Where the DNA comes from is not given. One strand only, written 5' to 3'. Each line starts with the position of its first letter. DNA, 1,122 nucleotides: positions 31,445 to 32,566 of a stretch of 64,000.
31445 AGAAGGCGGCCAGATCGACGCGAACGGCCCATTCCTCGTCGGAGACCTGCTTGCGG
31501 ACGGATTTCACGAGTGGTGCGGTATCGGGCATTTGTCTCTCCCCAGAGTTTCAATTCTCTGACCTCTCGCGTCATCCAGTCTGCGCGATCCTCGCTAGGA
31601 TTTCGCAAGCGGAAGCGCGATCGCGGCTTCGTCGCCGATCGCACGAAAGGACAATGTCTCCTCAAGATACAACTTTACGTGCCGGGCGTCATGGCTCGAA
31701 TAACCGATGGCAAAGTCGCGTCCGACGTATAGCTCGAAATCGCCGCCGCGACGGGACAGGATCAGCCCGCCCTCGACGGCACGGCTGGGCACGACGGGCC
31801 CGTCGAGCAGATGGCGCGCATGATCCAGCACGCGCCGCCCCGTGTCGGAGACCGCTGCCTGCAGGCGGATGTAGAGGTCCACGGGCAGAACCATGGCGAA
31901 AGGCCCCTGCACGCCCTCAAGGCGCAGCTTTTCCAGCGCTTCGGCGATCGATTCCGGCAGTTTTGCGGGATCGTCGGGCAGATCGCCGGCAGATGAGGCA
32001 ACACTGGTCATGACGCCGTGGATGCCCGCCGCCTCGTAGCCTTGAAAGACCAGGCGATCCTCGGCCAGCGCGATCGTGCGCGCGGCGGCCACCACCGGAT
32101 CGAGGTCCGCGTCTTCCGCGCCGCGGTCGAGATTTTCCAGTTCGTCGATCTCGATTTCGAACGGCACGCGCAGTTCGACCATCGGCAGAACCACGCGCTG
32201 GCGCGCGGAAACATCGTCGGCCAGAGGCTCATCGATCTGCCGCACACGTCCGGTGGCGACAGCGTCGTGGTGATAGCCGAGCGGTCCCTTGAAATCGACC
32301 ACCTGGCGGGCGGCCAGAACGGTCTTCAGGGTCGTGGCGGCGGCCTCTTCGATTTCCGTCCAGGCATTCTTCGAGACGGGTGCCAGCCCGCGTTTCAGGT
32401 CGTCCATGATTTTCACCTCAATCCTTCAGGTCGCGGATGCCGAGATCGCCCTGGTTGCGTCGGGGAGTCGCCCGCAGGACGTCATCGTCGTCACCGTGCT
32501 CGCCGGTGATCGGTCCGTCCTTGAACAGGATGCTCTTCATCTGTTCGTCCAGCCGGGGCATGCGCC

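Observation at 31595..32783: Family-1 encapsulin nanocompartment operon with EncFtn cargo carrying a C-terminal targeting peptide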

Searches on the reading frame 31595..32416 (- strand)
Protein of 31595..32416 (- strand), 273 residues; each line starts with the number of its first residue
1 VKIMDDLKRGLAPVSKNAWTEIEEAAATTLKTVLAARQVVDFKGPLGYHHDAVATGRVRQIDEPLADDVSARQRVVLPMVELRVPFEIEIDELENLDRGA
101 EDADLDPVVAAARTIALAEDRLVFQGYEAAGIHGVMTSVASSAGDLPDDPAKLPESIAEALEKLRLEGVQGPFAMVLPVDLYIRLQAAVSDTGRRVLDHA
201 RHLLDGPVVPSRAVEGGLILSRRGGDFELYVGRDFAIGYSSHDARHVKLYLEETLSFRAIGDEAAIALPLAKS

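Call 3: search_protein_families(library=pfam, proteins=[window:31595-32416:-], max_evalue=0.01)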
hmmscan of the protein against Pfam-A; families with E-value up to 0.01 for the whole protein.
window:31595-32416:- (273 aa): 1 family
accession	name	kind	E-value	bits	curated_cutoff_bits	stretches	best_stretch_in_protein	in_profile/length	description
PF04454.18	Linocin_M18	-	8.9e-82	274.6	24.3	1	4-255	1-252/253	Encapsulating protein for peroxidase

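Call 4: search_protein_families(library=ncbifam, proteins=[window:31595-32416:-], max_evalue=0.01)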
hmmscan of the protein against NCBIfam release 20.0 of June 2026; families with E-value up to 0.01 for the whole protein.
window:31595-32416:- (273 aa): 1 family
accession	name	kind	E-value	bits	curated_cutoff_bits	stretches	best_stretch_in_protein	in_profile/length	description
NF041155.2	encap_f1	equivalog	2.1e-86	289.6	100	1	7-268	1-261/261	family 1 encapsulin nanocompartment shell protein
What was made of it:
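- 31595..32407 (-): Family 1 encapsulin shell CDS, 270 aa from ATG. The alternative GTG start at 32416 would give 273 aa. PF04454 E 8.9e-82 and NF041155 encap_f1 equivalog 289.6 bits against a cut-off of 100 (calls 3, 4).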

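Call 6: search_solved_structures(query=window:31595-32416:-, show_alignments=2)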
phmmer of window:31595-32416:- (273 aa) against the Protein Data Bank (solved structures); distinct sequences matched with E-value up to 0.001: 36.
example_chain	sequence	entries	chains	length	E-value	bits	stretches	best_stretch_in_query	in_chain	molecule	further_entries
9ry4_A0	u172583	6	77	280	6.9e-76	258.6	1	4-268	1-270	Type 1 encapsulin shell protein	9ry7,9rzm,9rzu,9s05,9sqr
9bkx_A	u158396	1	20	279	3.3e-67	230.1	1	4-268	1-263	Type 1 encapsulin shell protein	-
7phm_Z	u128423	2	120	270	3.4e-67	230.1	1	4-268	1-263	29 kDa antigen CFP29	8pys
7p1t_A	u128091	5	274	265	3.6e-67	230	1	4-268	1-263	29 kDa antigen, Cfp29 | Type 1 encapsulin shell protein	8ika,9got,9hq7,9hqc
9i8d_A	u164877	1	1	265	2.8e-66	227.1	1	4-268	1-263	Encapsulin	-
8u50_A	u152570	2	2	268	3.9e-66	226.7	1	4-268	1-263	Klebsiella pneumoniae family 1 encapsulin shell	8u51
7boj_A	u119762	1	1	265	4e-65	223.3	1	4-268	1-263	29 kDa antigen Cfp29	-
9fn9_A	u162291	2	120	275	4e-65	223.3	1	4-268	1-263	29 kDa antigen Cfp29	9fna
9e5e_A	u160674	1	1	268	1.3e-64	221.7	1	4-268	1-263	Bacteriocin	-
6i9g_A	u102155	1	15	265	2.3e-64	220.8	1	4-268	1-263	Linocin-M18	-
7bcv_A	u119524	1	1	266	1.8e-59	204.8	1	5-269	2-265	Linocin-M18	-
7odw_A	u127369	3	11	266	2.1e-56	194.8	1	4-268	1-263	Linocin_M18 bacteriocin protein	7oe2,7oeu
8dn9_A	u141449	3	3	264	1.1e-46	162.9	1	4-268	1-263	29 kDa antigen cfp29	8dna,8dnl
7lik_A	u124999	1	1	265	1.2e-42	149.7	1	4-268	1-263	Maritimacin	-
7lis_A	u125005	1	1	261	1.8e-42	149.1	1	4-268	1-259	Maritimacin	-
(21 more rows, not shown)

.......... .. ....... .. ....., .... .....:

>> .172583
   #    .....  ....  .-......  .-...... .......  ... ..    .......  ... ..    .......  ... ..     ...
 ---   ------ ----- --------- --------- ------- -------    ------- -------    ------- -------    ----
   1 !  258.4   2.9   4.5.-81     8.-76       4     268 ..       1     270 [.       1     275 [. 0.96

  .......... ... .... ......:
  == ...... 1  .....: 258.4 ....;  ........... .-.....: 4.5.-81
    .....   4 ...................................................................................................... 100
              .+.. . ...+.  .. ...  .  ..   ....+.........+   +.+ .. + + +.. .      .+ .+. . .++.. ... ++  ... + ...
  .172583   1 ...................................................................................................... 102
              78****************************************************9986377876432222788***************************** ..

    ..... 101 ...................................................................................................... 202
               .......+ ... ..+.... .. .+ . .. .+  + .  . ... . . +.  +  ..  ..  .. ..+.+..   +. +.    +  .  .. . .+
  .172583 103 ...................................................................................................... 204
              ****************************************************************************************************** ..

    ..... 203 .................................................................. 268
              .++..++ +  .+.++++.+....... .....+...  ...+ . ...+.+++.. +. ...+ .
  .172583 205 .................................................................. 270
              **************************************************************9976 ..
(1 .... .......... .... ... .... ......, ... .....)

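Call 10: find_homologous_proteins(query=window:31595-32407:-, max_evalue=1e-20)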
Query window:31595-32407:- (270 aa): 656 proteins with E <= 1e-20 among 8000 candidates; the best 120 are listed.
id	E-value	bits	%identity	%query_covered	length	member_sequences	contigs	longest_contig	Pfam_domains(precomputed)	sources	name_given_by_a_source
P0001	3.3e-168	576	100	100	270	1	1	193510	PF04454.19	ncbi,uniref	ncbi:family 1 encapsulin nanocompartment shell protein [Minwuia sp.]|uniref:family 1 encapsulin nano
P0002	8.4e-112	391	69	98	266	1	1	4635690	PF04454.19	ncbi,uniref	ncbi:MAG: family 1 encapsulin nanocompartment shell protein [Minwuia sp.]|uniref:family 1 encapsulin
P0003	4.6e-103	362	61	100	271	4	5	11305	PF04454.19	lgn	-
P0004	1.2e-102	361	61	99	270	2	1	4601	PF04454.19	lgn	-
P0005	1.5e-76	276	52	97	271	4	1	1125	PF04454.19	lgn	-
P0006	2.1e-76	275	53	98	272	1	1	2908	PF04454.19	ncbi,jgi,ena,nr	ncbi:MAG TPA: family 1 encapsulin nanocompartment shell protein [Alphaproteobacteria bacterium]|jgi:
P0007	3.2e-76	275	51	100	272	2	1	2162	PF04454.19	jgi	-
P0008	4.0e-76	274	52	98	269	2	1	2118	PF04454.19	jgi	-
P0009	1.5e-75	272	50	99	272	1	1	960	PF04454.19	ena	-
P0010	5.1e-75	271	51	100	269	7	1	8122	PF04454.19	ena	-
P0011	1.1e-74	270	49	99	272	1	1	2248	PF04454.19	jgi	jgi:uncharacterized linocin/CFP29 family protein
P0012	2.2e-74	269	50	100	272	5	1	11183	PF04454.19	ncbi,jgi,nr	ncbi:MAG TPA: family 1 encapsulin nanocompartment shell protein [Povalibacter sp.]|nr:family 1 encap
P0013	1.7e-73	266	53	99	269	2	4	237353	PF04454.19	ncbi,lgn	ncbi:MAG: family 1 encapsulin nanocompartment shell protein [Pseudomonadota bacterium]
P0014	1.7e-73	266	50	100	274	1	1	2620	PF04454.19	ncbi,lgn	ncbi:MAG: family 1 encapsulin nanocompartment shell protein [Planctomycetota bacterium]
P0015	2.2e-73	265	49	98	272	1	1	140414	PF04454.19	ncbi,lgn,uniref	ncbi:family 1 encapsulin nanocompartment shell protein [Povalibacter sp.]|uniref:family 1 encapsulin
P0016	2.4e-73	265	52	98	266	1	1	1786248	PF04454.19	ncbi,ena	-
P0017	3.5e-73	265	51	98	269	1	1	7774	PF04454.19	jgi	jgi:uncharacterized linocin/CFP29 family protein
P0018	3.6e-73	265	49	99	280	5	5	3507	PF04454.19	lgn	-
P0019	4.3e-72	261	49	100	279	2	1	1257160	PF04454.19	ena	-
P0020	5.2e-72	261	49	98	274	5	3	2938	PF04454.19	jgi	jgi:uncharacterized linocin/CFP29 family protein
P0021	7.2e-72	260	48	99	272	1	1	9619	PF04454.19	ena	-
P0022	7.9e-72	260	49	98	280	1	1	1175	PF04454.19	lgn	-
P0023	9.5e-72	260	52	98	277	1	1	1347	PF04454.19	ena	-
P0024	9.8e-72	260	49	98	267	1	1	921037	PF04454.19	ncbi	-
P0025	9.9e-72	260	49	98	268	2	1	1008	PF04454.19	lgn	-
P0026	1.7e-71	259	48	98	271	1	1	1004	PF04454.19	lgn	-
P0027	2.2e-71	259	48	100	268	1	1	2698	PF04454.19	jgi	-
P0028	2.3e-71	259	48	98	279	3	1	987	PF04454.19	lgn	-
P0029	2.4e-71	259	46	100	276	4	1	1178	PF04454.19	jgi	-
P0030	3.1e-71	258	49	98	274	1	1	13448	PF04454.19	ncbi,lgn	-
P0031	3.9e-71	258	49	98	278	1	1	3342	PF04454.19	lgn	-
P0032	4.6e-71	258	50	99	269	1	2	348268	PF04454.19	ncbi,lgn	ncbi:MAG: family 1 encapsulin nanocompartment shell protein [Acidimicrobiales bacterium]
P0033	5.4e-71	257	48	98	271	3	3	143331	PF04454.19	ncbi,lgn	ncbi:MAG: family 1 encapsulin nanocompartment shell protein [Sneathiellaceae bacterium]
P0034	9.7e-71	257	49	98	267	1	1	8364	PF04454.19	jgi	jgi:uncharacterized linocin/CFP29 family protein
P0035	9.7e-71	257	48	98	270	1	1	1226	PF05065.20,PF04454.19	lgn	-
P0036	1.3e-70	256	51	98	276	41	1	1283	PF04454.19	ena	-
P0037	1.4e-70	256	50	98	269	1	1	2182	PF04454.19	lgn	-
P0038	1.5e-70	256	51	98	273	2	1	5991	PF04454.19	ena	-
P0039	1.6e-70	256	47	100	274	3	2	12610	PF04454.19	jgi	jgi:uncharacterized linocin/CFP29 family protein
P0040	1.9e-70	256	49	100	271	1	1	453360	PF04454.19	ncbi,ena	-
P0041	2.0e-70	256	50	98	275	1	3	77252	PF04454.19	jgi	jgi:uncharacterized linocin/CFP29 family protein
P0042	2.4e-70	255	49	100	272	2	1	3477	PF04454.19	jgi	jgi:uncharacterized linocin/CFP29 family protein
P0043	2.4e-70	255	48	98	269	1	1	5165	PF04454.19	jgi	-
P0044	2.7e-70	255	48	98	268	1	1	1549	PF04454.19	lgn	-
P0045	3.5e-70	255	47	98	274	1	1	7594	PF04454.19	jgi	jgi:uncharacterized linocin/CFP29 family protein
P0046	4.1e-70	255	52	98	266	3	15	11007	PF04454.19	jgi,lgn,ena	-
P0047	4.3e-70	254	50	97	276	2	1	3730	PF04454.19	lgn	-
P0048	5.2e-70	254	52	99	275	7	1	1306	PF04454.19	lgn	-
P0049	5.9e-70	254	48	98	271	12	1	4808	PF04454.19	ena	-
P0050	6.7e-70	254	50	100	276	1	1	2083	PF04454.19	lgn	-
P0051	8.2e-70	254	49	98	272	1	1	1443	PF04454.19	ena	-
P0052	1.0e-69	253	49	98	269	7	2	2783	PF04454.19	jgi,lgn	jgi:uncharacterized linocin/CFP29 family protein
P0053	1.2e-69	253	50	98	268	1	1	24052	PF04454.19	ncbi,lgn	-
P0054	1.4e-69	253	48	98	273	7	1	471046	PF04454.19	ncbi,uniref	ncbi:family 1 encapsulin nanocompartment shell protein [Marinibaculum pumilum]|uniref:Family 1 encap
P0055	1.7e-69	252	48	98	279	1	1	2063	PF04454.19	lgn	-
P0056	1.9e-69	252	50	98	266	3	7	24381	PF04454.19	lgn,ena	-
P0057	2.2e-69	252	50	98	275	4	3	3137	PF04454.19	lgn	-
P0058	2.6e-69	252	48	99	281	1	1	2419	PF04454.19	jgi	jgi:uncharacterized linocin/CFP29 family protein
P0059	3.0e-69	252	48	98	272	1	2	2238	PF04454.19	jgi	jgi:uncharacterized linocin/CFP29 family protein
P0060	3.2e-69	252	49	100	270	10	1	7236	PF04454.19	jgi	jgi:uncharacterized linocin/CFP29 family protein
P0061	3.2e-69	252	50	99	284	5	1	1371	PF04454.19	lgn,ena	-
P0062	3.7e-69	251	49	98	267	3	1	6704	PF04454.19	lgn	-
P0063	3.9e-69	251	50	100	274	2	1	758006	PF04454.19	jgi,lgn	jgi:uncharacterized linocin/CFP29 family protein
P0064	4.8e-69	251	47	99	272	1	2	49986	PF04454.19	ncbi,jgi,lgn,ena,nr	ncbi:MAG TPA: family 1 encapsulin nanocompartment shell protein [Steroidobacter sp.]|jgi:uncharacter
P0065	5.4e-69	251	47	98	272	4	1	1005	PF04454.19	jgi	jgi:uncharacterized linocin/CFP29 family protein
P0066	5.7e-69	251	49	100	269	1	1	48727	PF04454.19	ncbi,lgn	-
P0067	6.4e-69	251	51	98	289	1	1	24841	PF04454.19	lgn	-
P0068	7.5e-69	250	47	98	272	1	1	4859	PF04454.19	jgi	jgi:uncharacterized linocin/CFP29 family protein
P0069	7.6e-69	250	48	100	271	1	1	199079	PF04454.19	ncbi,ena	-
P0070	8.4e-69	250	48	100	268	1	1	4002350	PF04454.19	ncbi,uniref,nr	ncbi:Encapsulating protein for a DyP-type peroxidase or ferritin-like protein oligomers [Thioalkaliv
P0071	8.5e-69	250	50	100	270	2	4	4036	PF04454.19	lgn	-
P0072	8.6e-69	250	49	98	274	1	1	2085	PF04454.19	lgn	-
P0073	9.0e-69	250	49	100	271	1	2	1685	PF04454.19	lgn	-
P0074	9.6e-69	250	48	100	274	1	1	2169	PF04454.19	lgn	-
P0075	9.9e-69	250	47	98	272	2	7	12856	PF04454.19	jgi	jgi:uncharacterized linocin/CFP29 family protein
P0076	1.0e-68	250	51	97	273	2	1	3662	PF04454.19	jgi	jgi:uncharacterized linocin/CFP29 family protein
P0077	1.0e-68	250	49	98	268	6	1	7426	PF04454.19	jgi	jgi:uncharacterized linocin/CFP29 family protein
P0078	1.0e-68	250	49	98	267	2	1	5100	PF04454.19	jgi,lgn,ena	-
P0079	1.1e-68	250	48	98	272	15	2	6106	PF04454.19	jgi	jgi:uncharacterized linocin/CFP29 family protein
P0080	1.7e-68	249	48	98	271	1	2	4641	PF04454.19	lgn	-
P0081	1.7e-68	249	47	100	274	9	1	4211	PF04454.19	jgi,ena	-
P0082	1.8e-68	249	50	99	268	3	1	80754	PF04454.19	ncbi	ncbi:MAG TPA: family 1 encapsulin nanocompartment shell protein [Burkholderiales bacterium]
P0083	2.1e-68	249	48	98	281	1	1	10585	PF04454.19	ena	-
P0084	3.2e-68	248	46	100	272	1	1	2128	PF04454.19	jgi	jgi:uncharacterized linocin/CFP29 family protein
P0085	3.8e-68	248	49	98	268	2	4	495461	PF04454.19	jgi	jgi:uncharacterized linocin/CFP29 family protein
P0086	4.3e-68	248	49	98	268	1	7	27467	PF04454.19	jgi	jgi:uncharacterized linocin/CFP29 family protein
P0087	4.4e-68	248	49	98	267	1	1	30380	PF04454.19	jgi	jgi:uncharacterized linocin/CFP29 family protein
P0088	4.5e-68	248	49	98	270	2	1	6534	PF04454.19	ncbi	-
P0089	5.1e-68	248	46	99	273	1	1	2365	PF04454.19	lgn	-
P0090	5.4e-68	248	50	100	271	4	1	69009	PF04454.19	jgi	jgi:uncharacterized linocin/CFP29 family protein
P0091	5.6e-68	248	48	98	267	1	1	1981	PF04454.19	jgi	jgi:uncharacterized linocin/CFP29 family protein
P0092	6.0e-68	247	48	99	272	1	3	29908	PF04454.19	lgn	-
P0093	6.5e-68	247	48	100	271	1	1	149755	PF04454.19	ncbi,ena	-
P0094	6.8e-68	247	46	98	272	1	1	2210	PF04454.19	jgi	jgi:uncharacterized linocin/CFP29 family protein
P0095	7.1e-68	247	48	98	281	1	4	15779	PF04454.19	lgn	-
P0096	7.3e-68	247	49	98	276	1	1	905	PF04454.19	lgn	-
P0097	8.2e-68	247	49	99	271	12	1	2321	PF04454.19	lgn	-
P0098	8.9e-68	247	49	98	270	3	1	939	PF04454.19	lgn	-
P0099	9.6e-68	247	47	100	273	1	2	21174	PF04454.19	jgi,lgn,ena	jgi:uncharacterized linocin/CFP29 family protein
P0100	1.0e-67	247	49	98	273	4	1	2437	PF04454.19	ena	-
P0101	1.0e-67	247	49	97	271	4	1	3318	PF04454.19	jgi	jgi:uncharacterized linocin/CFP29 family protein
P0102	1.2e-67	246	47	100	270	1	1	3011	PF04454.19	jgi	jgi:uncharacterized linocin/CFP29 family protein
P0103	1.3e-67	246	48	98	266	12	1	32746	PF04454.19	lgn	-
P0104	1.3e-67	246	49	98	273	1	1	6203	PF04454.19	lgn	-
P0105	1.4e-67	246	49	99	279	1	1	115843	PF04454.19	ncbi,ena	-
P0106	1.5e-67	246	46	98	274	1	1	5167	PF04454.19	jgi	jgi:uncharacterized linocin/CFP29 family protein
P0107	1.5e-67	246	48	98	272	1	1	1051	PF04454.19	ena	-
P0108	1.5e-67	246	49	98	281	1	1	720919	PF04454.19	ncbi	ncbi:MAG: family 1 encapsulin nanocompartment shell protein [Alphaproteobacteria bacterium]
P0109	1.9e-67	246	49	98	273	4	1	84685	PF04454.19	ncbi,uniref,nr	ncbi:family 1 encapsulin nanocompartment shell protein [Reyranella sp.]|uniref:family 1 encapsulin n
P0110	2.4e-67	245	49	99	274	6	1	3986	PF04454.19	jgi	jgi:uncharacterized linocin/CFP29 family protein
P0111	2.4e-67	245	48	98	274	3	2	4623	PF04454.19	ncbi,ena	-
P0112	2.5e-67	245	52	98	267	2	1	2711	PF04454.19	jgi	jgi:uncharacterized linocin/CFP29 family protein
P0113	2.9e-67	245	49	99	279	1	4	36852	PF04454.19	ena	-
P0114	3.0e-67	245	51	98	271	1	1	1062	PF04454.19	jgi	jgi:uncharacterized linocin/CFP29 family protein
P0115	3.1e-67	245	47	98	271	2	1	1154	PF04454.19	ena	-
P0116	3.1e-67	245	46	100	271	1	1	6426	PF04454.19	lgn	-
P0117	3.5e-67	245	45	98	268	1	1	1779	PF04454.19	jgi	jgi:uncharacterized linocin/CFP29 family protein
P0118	3.5e-67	245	49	98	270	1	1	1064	PF04454.19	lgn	-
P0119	3.7e-67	245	48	98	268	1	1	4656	PF04454.19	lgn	-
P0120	3.7e-67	245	51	97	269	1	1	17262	PF04454.19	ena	-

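Call 11: find_encoding_contigs(protein=P0001, flank=6000, max_places=3)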
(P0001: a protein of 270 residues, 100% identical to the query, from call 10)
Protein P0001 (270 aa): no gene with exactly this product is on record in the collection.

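Call 12: find_encoding_contigs(protein=P0002, flank=6000, max_places=3)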
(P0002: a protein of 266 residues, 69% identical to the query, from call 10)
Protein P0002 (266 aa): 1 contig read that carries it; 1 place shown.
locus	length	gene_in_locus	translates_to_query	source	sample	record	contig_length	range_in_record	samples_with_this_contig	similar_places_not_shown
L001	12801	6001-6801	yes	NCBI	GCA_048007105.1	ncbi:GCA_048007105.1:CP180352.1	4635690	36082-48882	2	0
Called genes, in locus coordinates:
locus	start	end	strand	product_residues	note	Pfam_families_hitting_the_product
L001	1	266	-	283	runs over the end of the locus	PF00494:SQS_PSY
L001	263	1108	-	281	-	PF00494:SQS_PSY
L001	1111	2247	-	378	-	PF13506:Glyco_transf_21, PF00535:Glycos_transf_2, PF13641:Glyco_tranf_2_3, PF13632:Glyco_trans_2_3 (weak)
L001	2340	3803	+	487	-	PF01425:Amidase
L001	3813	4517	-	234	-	PF00117:GATase, PF07722:Peptidase_C26 (faint)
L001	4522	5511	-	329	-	PF08240:ADH_N, PF00107:ADH_zinc_N, PF13602:ADH_zinc_N_2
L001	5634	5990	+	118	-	PF22277:EncFtn-like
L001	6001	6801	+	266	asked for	PF04454:Linocin_M18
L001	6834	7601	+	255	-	PF00596:Aldolase_II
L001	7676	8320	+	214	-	PF02581:TMP-TENI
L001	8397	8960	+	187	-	PF08207:EFP_N, PF01132:EFP, PF09285:Elong-fact-P_C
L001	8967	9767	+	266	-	PF00459:Inositol_P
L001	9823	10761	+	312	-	PF00691:OmpA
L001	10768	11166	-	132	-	-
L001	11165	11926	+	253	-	-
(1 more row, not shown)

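Call 13: find_encoding_contigs(protein=P0003, flank=6000, max_places=3)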
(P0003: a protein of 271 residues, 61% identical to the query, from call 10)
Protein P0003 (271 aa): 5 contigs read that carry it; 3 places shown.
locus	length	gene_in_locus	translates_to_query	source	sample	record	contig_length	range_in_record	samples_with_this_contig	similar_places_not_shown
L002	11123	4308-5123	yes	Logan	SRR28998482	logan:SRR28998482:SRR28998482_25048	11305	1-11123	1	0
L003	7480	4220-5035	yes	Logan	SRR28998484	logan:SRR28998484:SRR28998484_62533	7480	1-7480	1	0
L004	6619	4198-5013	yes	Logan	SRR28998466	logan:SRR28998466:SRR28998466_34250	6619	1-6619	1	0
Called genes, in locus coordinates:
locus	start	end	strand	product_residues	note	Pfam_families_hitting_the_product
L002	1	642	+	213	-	?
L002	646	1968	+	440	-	PF01656:CbiA, PF13500:AAA_26, PF07685:GATase_3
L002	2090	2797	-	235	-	PF00117:GATase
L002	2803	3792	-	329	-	PF08240:ADH_N, PF00107:ADH_zinc_N, PF13602:ADH_zinc_N_2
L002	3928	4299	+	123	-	PF22277:EncFtn-like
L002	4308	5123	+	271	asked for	PF04454:Linocin_M18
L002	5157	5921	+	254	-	PF00596:Aldolase_II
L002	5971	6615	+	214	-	PF02581:TMP-TENI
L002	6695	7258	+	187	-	PF08207:EFP_N, PF01132:EFP, PF09285:Elong-fact-P_C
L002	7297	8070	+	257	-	PF00459:Inositol_P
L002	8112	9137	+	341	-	PF00691:OmpA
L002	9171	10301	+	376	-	-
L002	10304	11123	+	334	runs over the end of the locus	?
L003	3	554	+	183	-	?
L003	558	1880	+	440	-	PF01656:CbiA, PF13500:AAA_26, PF07685:GATase_3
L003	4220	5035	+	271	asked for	PF04454:Linocin_M18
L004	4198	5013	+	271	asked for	PF04454:Linocin_M18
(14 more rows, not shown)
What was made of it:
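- The operon is retained in at least three diverged relatives (calls 12, 13).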
